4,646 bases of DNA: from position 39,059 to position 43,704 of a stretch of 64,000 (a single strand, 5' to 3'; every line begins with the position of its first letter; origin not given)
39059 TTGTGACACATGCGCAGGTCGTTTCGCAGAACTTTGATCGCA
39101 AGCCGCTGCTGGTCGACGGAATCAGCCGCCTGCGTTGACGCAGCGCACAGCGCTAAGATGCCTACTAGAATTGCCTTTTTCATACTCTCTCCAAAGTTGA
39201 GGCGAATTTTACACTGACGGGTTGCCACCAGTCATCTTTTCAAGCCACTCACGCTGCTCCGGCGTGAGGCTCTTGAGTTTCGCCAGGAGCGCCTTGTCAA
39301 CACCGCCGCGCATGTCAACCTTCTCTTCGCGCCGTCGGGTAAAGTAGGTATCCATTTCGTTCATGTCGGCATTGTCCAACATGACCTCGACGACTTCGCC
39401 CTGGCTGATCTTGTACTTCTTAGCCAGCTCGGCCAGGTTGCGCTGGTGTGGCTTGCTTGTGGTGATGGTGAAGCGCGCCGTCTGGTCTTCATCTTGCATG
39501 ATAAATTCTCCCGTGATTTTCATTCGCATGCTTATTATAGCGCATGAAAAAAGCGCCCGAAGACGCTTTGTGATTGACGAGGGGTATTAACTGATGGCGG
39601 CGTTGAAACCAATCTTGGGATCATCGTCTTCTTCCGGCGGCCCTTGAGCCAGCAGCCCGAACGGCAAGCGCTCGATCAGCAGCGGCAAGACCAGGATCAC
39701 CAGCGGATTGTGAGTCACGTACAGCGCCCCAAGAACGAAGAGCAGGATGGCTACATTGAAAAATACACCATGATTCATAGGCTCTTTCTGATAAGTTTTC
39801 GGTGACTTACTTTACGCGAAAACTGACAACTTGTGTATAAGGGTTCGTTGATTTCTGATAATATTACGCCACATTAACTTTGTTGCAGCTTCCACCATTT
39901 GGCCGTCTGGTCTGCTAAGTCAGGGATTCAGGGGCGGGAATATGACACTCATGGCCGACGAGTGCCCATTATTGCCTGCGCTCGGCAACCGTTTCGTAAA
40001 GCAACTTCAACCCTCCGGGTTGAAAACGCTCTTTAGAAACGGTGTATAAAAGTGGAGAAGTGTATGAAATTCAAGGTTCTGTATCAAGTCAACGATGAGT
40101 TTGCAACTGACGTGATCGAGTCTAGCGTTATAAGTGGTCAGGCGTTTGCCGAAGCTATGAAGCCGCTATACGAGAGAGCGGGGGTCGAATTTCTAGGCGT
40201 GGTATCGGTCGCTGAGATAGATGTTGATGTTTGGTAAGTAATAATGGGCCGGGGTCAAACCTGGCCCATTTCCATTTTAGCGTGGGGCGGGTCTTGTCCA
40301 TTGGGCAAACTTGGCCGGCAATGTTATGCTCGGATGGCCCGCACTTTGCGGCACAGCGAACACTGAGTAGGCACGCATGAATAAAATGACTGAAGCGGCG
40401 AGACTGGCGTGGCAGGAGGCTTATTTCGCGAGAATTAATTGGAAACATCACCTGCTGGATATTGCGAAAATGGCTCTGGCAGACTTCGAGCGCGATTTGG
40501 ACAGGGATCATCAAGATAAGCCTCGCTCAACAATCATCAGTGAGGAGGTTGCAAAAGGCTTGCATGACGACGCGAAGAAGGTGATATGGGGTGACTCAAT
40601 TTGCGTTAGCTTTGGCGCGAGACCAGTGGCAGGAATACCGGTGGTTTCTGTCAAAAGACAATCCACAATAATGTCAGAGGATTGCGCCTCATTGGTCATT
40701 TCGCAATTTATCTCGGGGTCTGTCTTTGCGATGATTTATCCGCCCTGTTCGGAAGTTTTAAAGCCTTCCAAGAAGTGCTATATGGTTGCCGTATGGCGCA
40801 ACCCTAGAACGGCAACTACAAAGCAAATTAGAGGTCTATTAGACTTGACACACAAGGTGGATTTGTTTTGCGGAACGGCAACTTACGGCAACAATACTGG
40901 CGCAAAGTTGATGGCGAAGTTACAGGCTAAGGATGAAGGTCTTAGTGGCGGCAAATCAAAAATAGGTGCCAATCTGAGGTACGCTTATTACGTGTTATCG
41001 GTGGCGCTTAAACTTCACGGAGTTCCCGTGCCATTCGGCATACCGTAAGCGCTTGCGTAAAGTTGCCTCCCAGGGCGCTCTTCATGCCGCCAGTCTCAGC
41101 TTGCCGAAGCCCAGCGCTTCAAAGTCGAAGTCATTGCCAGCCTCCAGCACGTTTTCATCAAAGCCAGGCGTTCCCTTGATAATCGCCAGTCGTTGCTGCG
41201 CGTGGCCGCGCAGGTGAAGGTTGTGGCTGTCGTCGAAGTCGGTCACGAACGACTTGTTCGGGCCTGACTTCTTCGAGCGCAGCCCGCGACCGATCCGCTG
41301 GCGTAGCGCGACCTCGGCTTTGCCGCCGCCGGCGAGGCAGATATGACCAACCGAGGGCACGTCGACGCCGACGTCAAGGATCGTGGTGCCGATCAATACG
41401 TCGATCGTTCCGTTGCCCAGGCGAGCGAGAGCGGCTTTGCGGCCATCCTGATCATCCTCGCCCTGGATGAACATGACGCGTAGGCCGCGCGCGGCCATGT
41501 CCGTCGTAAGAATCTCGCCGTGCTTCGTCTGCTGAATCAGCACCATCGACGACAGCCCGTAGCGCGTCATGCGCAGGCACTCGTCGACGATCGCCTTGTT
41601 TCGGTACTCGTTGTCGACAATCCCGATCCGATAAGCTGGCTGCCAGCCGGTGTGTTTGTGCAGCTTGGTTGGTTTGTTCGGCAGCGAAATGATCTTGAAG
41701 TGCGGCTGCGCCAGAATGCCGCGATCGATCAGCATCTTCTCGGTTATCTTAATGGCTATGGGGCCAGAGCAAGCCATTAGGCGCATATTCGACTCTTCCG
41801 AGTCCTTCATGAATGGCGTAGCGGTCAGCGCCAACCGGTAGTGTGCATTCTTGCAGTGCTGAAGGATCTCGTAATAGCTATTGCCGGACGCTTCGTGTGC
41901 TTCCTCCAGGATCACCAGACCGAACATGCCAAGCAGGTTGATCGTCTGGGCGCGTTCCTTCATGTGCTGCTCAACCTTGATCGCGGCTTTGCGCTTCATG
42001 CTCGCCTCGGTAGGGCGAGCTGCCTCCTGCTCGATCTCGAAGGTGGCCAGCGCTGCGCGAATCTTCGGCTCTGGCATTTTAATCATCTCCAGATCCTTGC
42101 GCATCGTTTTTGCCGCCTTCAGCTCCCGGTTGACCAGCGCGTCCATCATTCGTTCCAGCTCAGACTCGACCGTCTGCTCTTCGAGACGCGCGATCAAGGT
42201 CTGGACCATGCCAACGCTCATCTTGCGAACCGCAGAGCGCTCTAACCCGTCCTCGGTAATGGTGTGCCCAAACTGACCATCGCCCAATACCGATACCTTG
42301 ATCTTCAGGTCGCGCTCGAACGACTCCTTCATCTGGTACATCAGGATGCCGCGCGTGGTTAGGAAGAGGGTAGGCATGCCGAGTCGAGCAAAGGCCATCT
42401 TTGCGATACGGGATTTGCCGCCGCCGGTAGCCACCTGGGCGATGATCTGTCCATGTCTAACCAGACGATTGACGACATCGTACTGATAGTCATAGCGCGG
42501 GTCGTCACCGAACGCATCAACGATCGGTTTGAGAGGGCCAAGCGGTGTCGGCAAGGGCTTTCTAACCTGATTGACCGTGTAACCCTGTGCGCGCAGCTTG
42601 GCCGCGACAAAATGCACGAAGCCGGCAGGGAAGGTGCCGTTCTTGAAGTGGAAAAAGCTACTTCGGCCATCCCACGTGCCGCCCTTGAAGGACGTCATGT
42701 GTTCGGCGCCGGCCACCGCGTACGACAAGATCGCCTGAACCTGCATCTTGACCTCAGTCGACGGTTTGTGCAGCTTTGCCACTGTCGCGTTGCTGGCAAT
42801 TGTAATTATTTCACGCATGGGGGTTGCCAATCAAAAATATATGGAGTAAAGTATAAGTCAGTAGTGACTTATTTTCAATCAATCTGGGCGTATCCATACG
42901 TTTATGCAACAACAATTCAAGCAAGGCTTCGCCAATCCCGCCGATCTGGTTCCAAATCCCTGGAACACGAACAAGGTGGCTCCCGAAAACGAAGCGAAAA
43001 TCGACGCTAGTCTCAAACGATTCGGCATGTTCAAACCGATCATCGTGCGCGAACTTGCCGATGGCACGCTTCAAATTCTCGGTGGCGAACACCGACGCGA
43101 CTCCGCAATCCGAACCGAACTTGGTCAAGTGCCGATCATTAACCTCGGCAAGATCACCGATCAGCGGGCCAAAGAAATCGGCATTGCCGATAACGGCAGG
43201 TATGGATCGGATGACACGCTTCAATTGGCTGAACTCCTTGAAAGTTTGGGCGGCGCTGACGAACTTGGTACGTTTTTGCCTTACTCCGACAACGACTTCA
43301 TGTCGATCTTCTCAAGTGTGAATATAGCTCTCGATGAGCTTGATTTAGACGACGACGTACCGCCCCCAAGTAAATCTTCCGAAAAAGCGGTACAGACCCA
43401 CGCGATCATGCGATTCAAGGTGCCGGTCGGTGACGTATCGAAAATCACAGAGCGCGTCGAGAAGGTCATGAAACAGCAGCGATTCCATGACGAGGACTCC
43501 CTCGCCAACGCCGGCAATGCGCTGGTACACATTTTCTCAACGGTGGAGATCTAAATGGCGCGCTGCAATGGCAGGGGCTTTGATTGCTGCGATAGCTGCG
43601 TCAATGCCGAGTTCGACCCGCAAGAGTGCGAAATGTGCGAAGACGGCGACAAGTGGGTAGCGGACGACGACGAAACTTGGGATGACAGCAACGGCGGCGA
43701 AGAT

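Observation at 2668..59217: Element-wide regulon: about 22 copies of an 18-bp palindrome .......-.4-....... over early, middle and late promoters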

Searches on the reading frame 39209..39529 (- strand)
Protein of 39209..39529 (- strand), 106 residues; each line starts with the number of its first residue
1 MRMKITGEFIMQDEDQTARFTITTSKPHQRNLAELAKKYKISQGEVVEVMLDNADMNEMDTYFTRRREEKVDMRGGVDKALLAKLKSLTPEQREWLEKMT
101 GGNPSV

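Call 44: search_protein_families(library=pfam, proteins=[window:39209-39529:-], max_evalue=0.1)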
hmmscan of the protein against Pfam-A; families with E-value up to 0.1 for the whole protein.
window:39209-39529:- (106 aa): 4 families
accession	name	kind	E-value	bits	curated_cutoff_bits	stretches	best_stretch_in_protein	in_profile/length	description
PF07813.17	LTXXQ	-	0.00094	20.3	24.3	1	32-98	23-98/100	LTXXQ motif family protein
PF23424.1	DUF7112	-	0.006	17.4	27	1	16-98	13-92/140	Family of unknown function (DUF7112)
PF09218.15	DUF1959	-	0.015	16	24.3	1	31-74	14-60/116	Domain of unknown function (DUF1959)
PF04545.22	Sigma70_r4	-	0.029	14.3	24.1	0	28-46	19-37/50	Sigma-70, region 4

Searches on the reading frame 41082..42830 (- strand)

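Call 9: search_protein_families(library=pfam, proteins=[window:41082-42830:-], max_evalue=0.01)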
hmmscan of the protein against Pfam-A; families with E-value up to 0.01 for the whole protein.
window:41082-42830:- (582 aa): 4 families
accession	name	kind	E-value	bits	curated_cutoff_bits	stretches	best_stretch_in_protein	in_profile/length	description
PF04851.21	ResIII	-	8.3e-14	52.3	22.5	1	114-340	6-163/164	Type III restriction enzyme, res subunit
PF00271.37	Helicase_C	-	1e-10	42.3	23.5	1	417-519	8-109/110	Helicase conserved C-terminal domain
PF00270.35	DEAD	-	1.6e-08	34.9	26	1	114-184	2-82/167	DEAD/DEAH box helicase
PF21241.2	UvsW_N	-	0.0012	19.7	25.3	1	25-86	18-78/81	DNA helicase UvsW, N-terminal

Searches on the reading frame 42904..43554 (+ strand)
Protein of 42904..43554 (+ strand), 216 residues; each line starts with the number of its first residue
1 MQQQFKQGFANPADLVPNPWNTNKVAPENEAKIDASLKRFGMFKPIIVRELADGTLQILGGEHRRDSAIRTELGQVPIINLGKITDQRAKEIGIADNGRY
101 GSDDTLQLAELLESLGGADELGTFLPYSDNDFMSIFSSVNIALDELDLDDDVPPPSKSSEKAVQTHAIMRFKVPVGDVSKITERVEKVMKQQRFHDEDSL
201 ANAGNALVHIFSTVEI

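Call 10: search_protein_families(library=phrogs, proteins=[window:42904-43554:+], max_evalue=0.001)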
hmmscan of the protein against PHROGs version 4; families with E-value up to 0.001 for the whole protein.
window:42904-43554:+ (216 aa): 12 families
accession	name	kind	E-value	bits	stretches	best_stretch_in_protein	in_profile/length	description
phrog_723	-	DNA, RNA and nucleotide metabolism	9.5e-60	203.1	1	11-213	17-218/223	ParB-like partition protein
phrog_620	-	DNA, RNA and nucleotide metabolism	3.3e-17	64.3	1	12-161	14-163/217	ParB-like partition protein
phrog_8071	-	DNA, RNA and nucleotide metabolism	6.8e-17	62.8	1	14-121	14-116/389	ParB-like partition protein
phrog_498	-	other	1.2e-15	58.1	1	11-160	39-190/633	DNA methyltransferase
phrog_930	-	DNA, RNA and nucleotide metabolism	5.6e-11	43.7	1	2-169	2-169/223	ParB-like partition protein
phrog_940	-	DNA, RNA and nucleotide metabolism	1.7e-09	38.4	1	13-133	12-117/388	nuclease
phrog_2159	-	DNA, RNA and nucleotide metabolism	5.8e-08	33.5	1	14-69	68-123/365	ParB-like partition protein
phrog_4715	-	DNA, RNA and nucleotide metabolism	7.5e-08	32.2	1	12-97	152-237/630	ParB-like partition protein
phrog_3264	-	DNA, RNA and nucleotide metabolism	9.3e-08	33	1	24-97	66-138/337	ParB-like partition protein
phrog_15396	-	DNA, RNA and nucleotide metabolism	1.2e-06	29.5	1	15-130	12-125/258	ParB-like partition nuclease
phrog_7405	-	unknown function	3.2e-06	28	1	20-119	37-137/250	-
phrog_26387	-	DNA, RNA and nucleotide metabolism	3.6e-06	27.6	1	13-81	16-85/252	ParB-like partition nuclease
